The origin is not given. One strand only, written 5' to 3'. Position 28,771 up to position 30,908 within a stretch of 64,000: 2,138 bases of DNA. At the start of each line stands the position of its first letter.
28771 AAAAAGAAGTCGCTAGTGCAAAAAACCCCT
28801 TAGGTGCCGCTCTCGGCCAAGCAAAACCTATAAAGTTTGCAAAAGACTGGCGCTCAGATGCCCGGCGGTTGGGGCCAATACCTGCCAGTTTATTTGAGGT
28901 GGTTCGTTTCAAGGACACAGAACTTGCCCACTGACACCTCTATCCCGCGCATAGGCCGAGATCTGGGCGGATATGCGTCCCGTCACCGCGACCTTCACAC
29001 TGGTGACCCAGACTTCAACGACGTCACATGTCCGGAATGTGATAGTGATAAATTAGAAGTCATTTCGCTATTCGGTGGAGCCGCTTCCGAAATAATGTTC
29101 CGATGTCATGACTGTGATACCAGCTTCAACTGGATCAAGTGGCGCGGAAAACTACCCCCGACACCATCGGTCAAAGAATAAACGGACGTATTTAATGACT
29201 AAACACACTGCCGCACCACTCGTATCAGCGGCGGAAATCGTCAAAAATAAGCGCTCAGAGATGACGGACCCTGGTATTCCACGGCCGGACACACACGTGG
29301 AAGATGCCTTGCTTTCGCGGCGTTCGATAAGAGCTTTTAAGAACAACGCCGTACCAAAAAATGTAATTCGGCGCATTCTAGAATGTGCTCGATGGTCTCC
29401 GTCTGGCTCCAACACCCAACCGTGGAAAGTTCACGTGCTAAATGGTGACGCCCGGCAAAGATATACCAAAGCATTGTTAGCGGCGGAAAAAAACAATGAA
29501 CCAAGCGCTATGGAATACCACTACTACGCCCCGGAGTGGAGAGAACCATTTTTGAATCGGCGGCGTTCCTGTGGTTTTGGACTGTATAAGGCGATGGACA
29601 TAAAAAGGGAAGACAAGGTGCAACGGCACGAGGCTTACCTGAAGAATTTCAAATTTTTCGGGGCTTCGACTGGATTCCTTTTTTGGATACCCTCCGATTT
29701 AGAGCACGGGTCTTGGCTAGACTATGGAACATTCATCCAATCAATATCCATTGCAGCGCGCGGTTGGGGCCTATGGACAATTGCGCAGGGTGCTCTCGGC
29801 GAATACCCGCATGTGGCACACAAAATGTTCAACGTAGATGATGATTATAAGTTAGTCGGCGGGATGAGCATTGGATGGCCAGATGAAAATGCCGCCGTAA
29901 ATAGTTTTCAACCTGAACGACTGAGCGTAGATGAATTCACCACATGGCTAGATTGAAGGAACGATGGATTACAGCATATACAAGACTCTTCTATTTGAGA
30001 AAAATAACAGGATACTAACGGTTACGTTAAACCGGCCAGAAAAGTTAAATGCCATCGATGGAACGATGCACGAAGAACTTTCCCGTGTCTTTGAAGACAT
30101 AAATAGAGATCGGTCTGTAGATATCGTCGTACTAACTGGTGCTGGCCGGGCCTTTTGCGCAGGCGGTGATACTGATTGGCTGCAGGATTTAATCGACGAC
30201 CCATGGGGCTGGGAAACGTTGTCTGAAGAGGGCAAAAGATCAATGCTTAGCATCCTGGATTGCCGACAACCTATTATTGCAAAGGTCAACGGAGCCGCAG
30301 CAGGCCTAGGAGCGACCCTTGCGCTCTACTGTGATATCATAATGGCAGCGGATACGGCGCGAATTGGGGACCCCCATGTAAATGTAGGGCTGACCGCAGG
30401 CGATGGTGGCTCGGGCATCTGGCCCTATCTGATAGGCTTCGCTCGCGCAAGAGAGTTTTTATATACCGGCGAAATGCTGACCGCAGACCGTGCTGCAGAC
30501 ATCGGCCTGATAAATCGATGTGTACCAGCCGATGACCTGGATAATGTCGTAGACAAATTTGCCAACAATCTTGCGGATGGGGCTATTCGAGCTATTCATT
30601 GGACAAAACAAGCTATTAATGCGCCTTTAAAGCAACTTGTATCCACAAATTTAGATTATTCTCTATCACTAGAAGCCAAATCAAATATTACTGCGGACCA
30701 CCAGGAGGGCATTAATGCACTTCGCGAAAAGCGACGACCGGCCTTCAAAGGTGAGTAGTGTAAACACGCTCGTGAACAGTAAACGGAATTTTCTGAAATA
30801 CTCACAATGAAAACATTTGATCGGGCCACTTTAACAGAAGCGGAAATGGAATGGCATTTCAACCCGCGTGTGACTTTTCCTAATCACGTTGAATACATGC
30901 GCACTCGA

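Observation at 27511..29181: PaaD split into two separate genes that bracket paaB-paaC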

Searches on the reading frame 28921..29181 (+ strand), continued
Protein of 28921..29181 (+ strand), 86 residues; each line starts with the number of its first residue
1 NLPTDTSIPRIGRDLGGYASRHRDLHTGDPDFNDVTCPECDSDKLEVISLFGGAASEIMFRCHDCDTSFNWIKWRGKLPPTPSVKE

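Call 39: search_dna_similar(query=P0230, collection=plasmids, mode=protein, max_evalue=0.001, max_rows=25)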
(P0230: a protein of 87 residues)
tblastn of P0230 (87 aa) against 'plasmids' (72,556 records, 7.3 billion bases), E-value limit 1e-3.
Records with a match: 14; places in all: 15; records where one place covers at least 80% of the query: 0.
Best place of each record, by identity: 60-80% 9; <60% 5.
By first word of the organism name: Haladaptatus 3; Haloterrigena 2; Halalkalicoccus 2; Halosolutus 1; Halostagnicola 1; Haloarcula 1; Halostella 1; Halobaculum 1; Natrialbaceae 1; Thermus 1.
By predicted mobility (MOB-suite, as given by PLSDB): non-mobilizable 14.
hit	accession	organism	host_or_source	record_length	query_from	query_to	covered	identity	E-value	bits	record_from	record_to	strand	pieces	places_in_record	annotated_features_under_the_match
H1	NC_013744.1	Haloterrigena turkmenica DSM 5511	-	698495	31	81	59%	74.5%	3e-18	84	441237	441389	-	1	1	none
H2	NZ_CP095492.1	Halosolutus gelatinilyticus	cell culture,saline soil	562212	33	81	56%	77.6%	2e-18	84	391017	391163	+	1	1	none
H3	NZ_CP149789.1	Haloterrigena sp. KLK7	cell culture,salt lake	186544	31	80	57%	74.0%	1e-17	82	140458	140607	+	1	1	none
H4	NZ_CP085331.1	Haladaptatus salinisoli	cell culture,saline soil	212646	32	87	64%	64.3%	2e-16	79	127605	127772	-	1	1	pyridoxamine 5'-phosphate oxidase family protein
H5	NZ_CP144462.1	Halalkalicoccus sp. FCH27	cell culture,Salt lake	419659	31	80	57%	72.0%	2e-18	84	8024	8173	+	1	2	none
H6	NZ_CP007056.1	Halostagnicola larsenii XH-48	-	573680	33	81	56%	73.5%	4e-18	84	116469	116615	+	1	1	hypothetical protein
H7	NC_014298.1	Halalkalicoccus jeotgali B3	-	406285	31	79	56%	71.4%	5e-17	81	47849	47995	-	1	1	hypothetical protein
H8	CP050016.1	Haloarcula sp. JP-L23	-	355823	35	81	54%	72.3%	8e-16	77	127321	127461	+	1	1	hypothetical protein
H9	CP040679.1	Halostella pelagica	pure culture,isolated from salted brown ...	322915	31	77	54%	70.2%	5e-15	75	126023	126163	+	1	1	record has no annotation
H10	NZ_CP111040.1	Haladaptatus caseinilyticus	cell culture,sediment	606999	34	87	62%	55.6%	9e-14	71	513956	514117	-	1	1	none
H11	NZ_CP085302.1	Haladaptatus pallidirubidus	cell culture,saline soil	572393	34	86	61%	56.6%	1e-13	71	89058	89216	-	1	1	hypothetical protein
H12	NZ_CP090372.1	Halobaculum sp. CBA1158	solar salt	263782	34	83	57%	58.8%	2e-9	59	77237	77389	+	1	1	hypothetical protein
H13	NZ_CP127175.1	Natrialbaceae archaeon AArc-T1-2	sediments,sediments from hypersaline ...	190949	29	77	56%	44.9%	1e-5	49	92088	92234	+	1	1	hypothetical protein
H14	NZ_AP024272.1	Thermus thermophilus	-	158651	32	74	49%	46.5%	4e-4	44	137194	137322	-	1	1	enoyl-CoA hydratase/isomerase family protein | Phenylacetic acid catabolic protein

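Call 40: get_annotated_region(hit=H7, flank=6000)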
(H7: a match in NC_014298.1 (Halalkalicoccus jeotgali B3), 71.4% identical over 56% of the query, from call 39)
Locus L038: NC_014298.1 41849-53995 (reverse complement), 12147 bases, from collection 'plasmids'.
description: Halalkalicoccus jeotgali B3 plasmid 1, complete sequence
organism: Halalkalicoccus jeotgali B3 (NCBI taxid 795797)
taxonomy: Archaea; Euryarchaeota; Halobacteria; Halobacteriales; Halococcaceae; Halalkalicoccus; Halalkalicoccus jeotgali; Halalkalicoccus jeotgali B3
host: -; source: -; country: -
typing (MOB-suite, as given by PLSDB): non-mobilizable
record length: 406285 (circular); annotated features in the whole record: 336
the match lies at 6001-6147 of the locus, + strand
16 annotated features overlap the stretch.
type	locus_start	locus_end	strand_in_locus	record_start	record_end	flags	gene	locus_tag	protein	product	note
CDS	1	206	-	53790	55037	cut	-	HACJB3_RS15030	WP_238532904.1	ABC transporter substrate-binding protein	-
CDS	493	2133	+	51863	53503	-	-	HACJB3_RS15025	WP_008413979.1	acyl-CoA synthetase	-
CDS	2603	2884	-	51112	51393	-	-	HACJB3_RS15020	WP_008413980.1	2Fe-2S iron-sulfur cluster-binding protein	-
CDS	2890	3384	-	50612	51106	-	-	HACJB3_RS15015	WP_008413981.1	GNAT family N-acetyltransferase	-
CDS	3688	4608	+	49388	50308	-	-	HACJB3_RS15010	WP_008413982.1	Phenylacetic acid catabolic protein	GO:0010124 - phenylacetate catabolic process [Evidence IEA]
CDS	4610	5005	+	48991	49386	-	-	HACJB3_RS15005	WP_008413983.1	metal-sulfur cluster assembly factor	-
CDS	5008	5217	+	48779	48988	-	-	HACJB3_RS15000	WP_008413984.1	hypothetical protein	-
CDS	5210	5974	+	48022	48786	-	-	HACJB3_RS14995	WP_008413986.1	Phenylacetic acid catabolic protein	GO:0010124 - phenylacetate catabolic process [Evidence IEA]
CDS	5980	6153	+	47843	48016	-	-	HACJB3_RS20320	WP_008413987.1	hypothetical protein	-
CDS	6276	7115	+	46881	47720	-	-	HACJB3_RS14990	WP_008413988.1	enoyl-CoA hydratase/isomerase family protein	-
CDS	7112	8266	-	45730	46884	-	-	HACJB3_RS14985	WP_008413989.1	acyl-CoA dehydrogenase family protein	-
CDS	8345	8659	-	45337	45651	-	-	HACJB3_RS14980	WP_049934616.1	aldehyde dehydrogenase family protein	-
CDS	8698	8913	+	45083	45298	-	-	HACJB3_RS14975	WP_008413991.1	aryl-alcohol dehydrogenase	-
CDS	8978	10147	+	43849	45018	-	-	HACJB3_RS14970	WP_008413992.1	beta-ketoacyl synthase N-terminal-like domain-containing protein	-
CDS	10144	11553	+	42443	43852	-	-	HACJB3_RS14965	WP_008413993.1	zinc ribbon domain-containing protein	-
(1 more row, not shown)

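Call 41: get_annotated_region(hit=H14, flank=6000)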
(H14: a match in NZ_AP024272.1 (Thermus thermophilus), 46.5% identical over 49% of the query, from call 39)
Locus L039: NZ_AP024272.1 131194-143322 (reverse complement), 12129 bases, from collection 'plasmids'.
description: Thermus thermophilus strain HB5018 plasmid pHB5018c, complete sequence
organism: Thermus thermophilus (NCBI taxid 274)
taxonomy: Bacteria; Deinococcota; Deinococci; Thermales; Thermaceae; Thermus; Thermus thermophilus
host: -; source: -; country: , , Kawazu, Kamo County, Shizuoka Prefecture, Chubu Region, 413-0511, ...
typing (MOB-suite, as given by PLSDB): non-mobilizable
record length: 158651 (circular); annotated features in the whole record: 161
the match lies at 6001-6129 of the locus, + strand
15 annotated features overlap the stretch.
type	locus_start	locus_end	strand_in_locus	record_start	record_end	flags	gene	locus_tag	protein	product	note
CDS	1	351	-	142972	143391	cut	-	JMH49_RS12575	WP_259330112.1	hypothetical protein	-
CDS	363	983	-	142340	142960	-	-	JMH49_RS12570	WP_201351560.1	DUF6710 family protein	-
CDS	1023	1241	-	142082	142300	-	-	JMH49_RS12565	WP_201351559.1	hypothetical protein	-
CDS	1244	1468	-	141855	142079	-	-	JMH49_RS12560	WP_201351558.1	hypothetical protein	-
CDS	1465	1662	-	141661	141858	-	-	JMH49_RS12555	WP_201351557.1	hypothetical protein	-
CDS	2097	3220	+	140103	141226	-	-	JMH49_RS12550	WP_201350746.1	IS3 family transposase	-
CDS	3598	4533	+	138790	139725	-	-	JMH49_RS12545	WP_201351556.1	Phenylacetic acid catabolic protein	GO:0010124 - phenylacetate catabolic process [Evidence IEA]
CDS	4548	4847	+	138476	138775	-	-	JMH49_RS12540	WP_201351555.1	metal-sulfur cluster assembly factor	-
CDS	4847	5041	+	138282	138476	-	-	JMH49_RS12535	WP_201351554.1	hypothetical protein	-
CDS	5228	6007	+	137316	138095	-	-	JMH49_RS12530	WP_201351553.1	Phenylacetic acid catabolic protein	GO:0010124 - phenylacetate catabolic process [Evidence IEA]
CDS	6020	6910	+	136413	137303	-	-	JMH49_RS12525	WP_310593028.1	enoyl-CoA hydratase/isomerase family protein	-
CDS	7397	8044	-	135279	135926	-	-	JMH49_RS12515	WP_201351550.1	TetR/AcrR family transcriptional regulator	GO:0006355 - regulation of DNA-templated transcription [Evidence IEA]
CDS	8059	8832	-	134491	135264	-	-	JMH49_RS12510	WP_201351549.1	enoyl-CoA hydratase-related protein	-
CDS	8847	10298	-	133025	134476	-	-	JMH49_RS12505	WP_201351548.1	aldehyde dehydrogenase family protein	-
CDS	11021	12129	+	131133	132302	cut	-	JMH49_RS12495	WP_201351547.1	ABC transporter substrate-binding protein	-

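Call 66: search_solved_structures(query=A1, max_evalue=1)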
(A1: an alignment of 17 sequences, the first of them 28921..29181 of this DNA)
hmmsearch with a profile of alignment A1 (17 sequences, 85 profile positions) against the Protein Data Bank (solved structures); distinct sequences matched with E-value up to 1: 8.
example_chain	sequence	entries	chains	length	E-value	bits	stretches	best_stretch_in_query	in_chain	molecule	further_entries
1jn7_A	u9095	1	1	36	0.02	17.9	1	52-72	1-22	U-shaped TRANSCRIPTIONAL COFACTOR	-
1fu9_A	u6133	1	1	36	0.021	17.9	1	52-72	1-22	U-SHAPED TRANSCRIPTIONAL COFACTOR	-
5opt_S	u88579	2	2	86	0.054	16.5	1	19-67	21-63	40S ribosomal protein S27, putative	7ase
4v8m_AW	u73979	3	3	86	0.081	16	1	19-66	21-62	40S RIBOSOMAL PROTEIN S27, PUTATIVE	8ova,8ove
2con_A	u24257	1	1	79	0.12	15.4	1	10-49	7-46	nin one binding protein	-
1qyp_A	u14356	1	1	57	0.23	14.5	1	33-66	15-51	RNA POLYMERASE II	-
2ctd_A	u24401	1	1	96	0.78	12.8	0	9-65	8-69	Zinc finger protein 512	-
8yef_B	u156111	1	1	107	0.94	12.6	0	56-79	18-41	Light chain of F5-77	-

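Call 67: search_solved_structures(query=L039:4548-4847:+, max_evalue=0.001, show_alignments=1)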
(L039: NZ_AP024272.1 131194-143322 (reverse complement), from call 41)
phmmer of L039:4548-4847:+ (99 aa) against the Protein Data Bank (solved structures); distinct sequences matched with E-value up to 0.001: 4.
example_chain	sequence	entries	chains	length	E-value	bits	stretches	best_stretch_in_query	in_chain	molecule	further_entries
2cu6_A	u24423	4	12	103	2.3e-15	59.7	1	6-93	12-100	dTDP-4-keto-L-rhamnose reductase-related Protein | Putative uncharacterized protein TTHB138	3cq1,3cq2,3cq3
5ird_A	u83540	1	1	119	5.8e-13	52.1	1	7-99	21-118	Uncharacterized protein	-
3lno_A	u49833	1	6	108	1.1e-12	51.1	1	2-92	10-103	Putative uncharacterized protein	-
1uwd_A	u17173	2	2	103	5.2e-12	49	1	3-90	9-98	HYPOTHETICAL PROTEIN TM0487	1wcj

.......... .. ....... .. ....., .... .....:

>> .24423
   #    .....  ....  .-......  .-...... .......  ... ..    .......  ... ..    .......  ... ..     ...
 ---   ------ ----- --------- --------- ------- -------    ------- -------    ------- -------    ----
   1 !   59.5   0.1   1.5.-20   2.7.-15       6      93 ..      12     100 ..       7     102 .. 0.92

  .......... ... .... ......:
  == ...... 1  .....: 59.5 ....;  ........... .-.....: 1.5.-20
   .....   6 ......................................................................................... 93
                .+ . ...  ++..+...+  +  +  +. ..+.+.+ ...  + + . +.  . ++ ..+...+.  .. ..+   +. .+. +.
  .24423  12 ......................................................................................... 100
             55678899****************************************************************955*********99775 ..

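Call 68: predict_structure(alignment_id=A1)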
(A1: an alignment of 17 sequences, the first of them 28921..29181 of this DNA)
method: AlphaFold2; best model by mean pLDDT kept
length: 86 residues; sequences in the alignment: 17
mean_pLDDT: 65.7   pTM: 0.50
mean pLDDT of the five models: 65.7, 63.3, 63.2, 62.5, 62.3
residues with pLDDT >= 90: 11; 70-90: 28; 50-70: 21; < 50: 26
segments of 3 or more residues with pLDDT < 50: 1-22
pLDDT, mean of each block of 10 residues (from residue 1): 43 40 56 84 86 74 91 61 50
secondary structure, 60 per line:
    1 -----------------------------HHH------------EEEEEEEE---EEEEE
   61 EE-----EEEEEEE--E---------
elements in order: E45-52 E56-62 E68-74

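Call 71: fold_search(model_id=the predicted structure, library=pdb)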
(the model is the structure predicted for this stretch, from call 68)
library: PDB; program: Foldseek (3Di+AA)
matches with E <= 10: 467; with E <= 0.001: 0
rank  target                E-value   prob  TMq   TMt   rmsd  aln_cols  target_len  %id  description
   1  9gex_C                8.6e-02  0.99  0.40  0.25   3.6        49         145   18  Escherichia coli NrdR with unocuppied outer nucleotide-binding site (released 2026-02-18)
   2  7p37_A                1.0e-01  1.00  0.41  0.25   1.3        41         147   20  Streptomyces coelicolor ATP-loaded NrdR (released 2022-05-11)
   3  9gex_A                1.1e-01  0.99  0.38  0.22   2.2        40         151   28  Escherichia coli NrdR with unocuppied outer nucleotide-binding site (released 2026-02-18)
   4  9gex_D                1.2e-01  0.99  0.38  0.23   2.2        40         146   28  Escherichia coli NrdR with unocuppied outer nucleotide-binding site (released 2026-02-18)
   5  9fxk_F                1.3e-01  1.00  0.40  0.24   1.8        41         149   22  Transcription repressor NrdR from E. coli, AMPPNP/ATP-bound state (released 2025-03-19)
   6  9a6n_B                1.4e-01  1.00  0.40  0.23   1.8        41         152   20  Integrative model of SOJ-NRDR by crosslinking MS and deep learning (released 2024-09-18)
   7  9gex_B                1.5e-01  1.00  0.40  0.26   1.7        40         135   22  Escherichia coli NrdR with unocuppied outer nucleotide-binding site (released 2026-02-18)
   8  9fxk_G                2.2e-01  0.98  0.38  0.23   2.3        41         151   27  Transcription repressor NrdR from E. coli, AMPPNP/ATP-bound state (released 2025-03-19)
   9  9fxk_A                2.7e-01  0.98  0.39  0.23   2.3        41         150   27  Transcription repressor NrdR from E. coli, AMPPNP/ATP-bound state (released 2025-03-19)
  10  9fvr_C                2.7e-01  0.97  0.38  0.22   2.3        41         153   27  Transcription repressor NrdR from E. coli, ATP/dATP-bound state, SeMet protein (released 2025-03-19)
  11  9fvr_D                3.0e-01  0.97  0.38  0.23   2.3        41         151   27  Transcription repressor NrdR from E. coli, ATP/dATP-bound state, SeMet protein (released 2025-03-19)
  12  9fvr_A                3.0e-01  0.90  0.39  0.23   3.4        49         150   22  Transcription repressor NrdR from E. coli, ATP/dATP-bound state, SeMet protein (released 2025-03-19)
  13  6k0a_G                3.2e-01  0.72  0.33  0.26   5.1        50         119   10  cryo-EM structure of an archaeal Ribonuclease P (released 2019-06-19)
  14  6blo_I                4.7e-01  0.51  0.34  0.26   7.8        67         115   15  Pol II elongation complex with an abasic lesion at i+1 position (released 2018-02-28)
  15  7oba_I                5.4e-01  0.80  0.36  0.30   2.7        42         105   17  Cryo-EM structure of human RNA Polymerase I in complex with RRN3 (released 2021-12-08)
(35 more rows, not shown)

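Call 79: predict_structure(protein=P0268)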
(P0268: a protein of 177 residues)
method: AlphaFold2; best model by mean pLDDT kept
length: 177 residues; sequences in the alignment: 1
mean_pLDDT: 49.7   pTM: 0.46
mean pLDDT of the five models: 49.7, 42.4, 41.3, 36.7, 33.6
residues with pLDDT >= 90: 0; 70-90: 18; 50-70: 63; < 50: 96
segments of 3 or more residues with pLDDT < 50: 1-29, 44-46, 74-78, 106-112, 129-177
pLDDT, mean of each block of 10 residues (from residue 1): 30 27 37 64 52 58 67 49 67 76 55 55 52 37 44 41 40 38
secondary structure, 60 per line:
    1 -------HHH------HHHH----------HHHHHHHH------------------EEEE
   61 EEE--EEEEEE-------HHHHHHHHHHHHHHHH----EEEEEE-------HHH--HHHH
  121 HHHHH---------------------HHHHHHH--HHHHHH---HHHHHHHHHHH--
elements in order: H17-20 H31-38 E57-63 E66-71 H79-94 E99-104 H117-125 H147-153 H156-161 H165-175

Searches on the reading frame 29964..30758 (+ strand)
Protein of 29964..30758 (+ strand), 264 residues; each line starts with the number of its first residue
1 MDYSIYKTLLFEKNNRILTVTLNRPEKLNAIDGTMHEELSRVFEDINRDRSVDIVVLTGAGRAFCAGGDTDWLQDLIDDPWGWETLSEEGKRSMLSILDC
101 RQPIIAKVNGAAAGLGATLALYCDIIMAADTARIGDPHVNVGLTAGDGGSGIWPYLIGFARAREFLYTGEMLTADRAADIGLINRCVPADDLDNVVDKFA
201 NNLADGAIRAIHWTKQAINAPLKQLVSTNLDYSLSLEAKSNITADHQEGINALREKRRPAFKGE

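Call 3: search_protein_families(library=pfam, proteins=[window:29964-30758:+], max_evalue=0.01)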
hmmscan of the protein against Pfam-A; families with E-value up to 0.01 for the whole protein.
window:29964-30758:+ (264 aa): 2 families
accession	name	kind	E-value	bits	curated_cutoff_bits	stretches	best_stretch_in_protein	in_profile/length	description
PF00378.25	ECH_1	-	1.1e-55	189.1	27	1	12-263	1-250/251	Enoyl-CoA hydratase/isomerase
PF16113.10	ECH_2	-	1.2e-28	101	27.2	1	19-219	3-196/335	Enoyl-CoA hydratase/isomerase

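Call 83: search_protein_families(library=ncbifam, proteins=[window:29964-30758:+], max_evalue=1e-10)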
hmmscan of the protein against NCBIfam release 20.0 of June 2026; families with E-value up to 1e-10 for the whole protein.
window:29964-30758:+ (264 aa): 68 families (the best 25 are shown)
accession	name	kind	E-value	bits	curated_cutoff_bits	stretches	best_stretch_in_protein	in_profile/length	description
NF005595.0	PRK07327.1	subfamily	2.6e-66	223.5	292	1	2-263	6-267/271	enoyl-CoA hydratase/isomerase family protein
NF006699.0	PRK09245.1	subfamily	1e-57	195.4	354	1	7-263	3-265/266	crotonase/enoyl-CoA hydratase family protein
TIGR02280.1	PaaB1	equivalog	6.5e-55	186.4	345.15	1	10-264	2-256/256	2-(1,2-epoxy-1,2-dihydrophenyl)acetyl-CoA isomerase PaaG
NF042430.2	EnCoAhydt_DpgD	equivalog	2.2e-53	181.3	400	1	11-263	1-257/258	enoyl-CoA-hydratase DpgD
NF004475.0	PRK05809.1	subfamily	2.5e-51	174.6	394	1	6-263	3-259/260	short-chain-enoyl-CoA hydratase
NF004857.0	PRK06210.1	equivalog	3e-50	171.2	341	1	6-263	7-274/275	enoyl-CoA hydratase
NF051848.1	EnCoAHydtEchA19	equivalog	6.1e-50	170.2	400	1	9-263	2-257/258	enoyl-CoA hydratase EchA19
NF006109.0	PRK08260.1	subfamily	6.8e-50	170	320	1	6-263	3-277/296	enoyl-CoA hydratase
NF004517.0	PRK05862.1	equivalog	9.9e-50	169.4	396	1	6-262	3-255/257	enoyl-CoA hydratase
NF005802.0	PRK07657.1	equivalog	2.9e-49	167.9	363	1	13-264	10-260/260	enoyl-CoA hydratase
NF006107.0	PRK08258.1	equivalog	2.9e-49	167.8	330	1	7-264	17-277/277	enoyl-CoA hydratase family protein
NF004840.0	PRK06190.1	equivalog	4.9e-49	167.3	253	1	8-254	5-248/260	enoyl-CoA hydratase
NF006008.0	PRK08139.1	equivalog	1.8e-47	162.1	313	1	8-263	12-265/266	enoyl-CoA hydratase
NF006128.0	PRK08272.1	subfamily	1.1e-45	156.2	257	2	89-225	120-253/308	crotonase/enoyl-CoA hydratase family protein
NF006007.0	PRK08138.1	subfamily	2.7e-45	154.8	355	1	12-263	13-260/261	enoyl-CoA hydratase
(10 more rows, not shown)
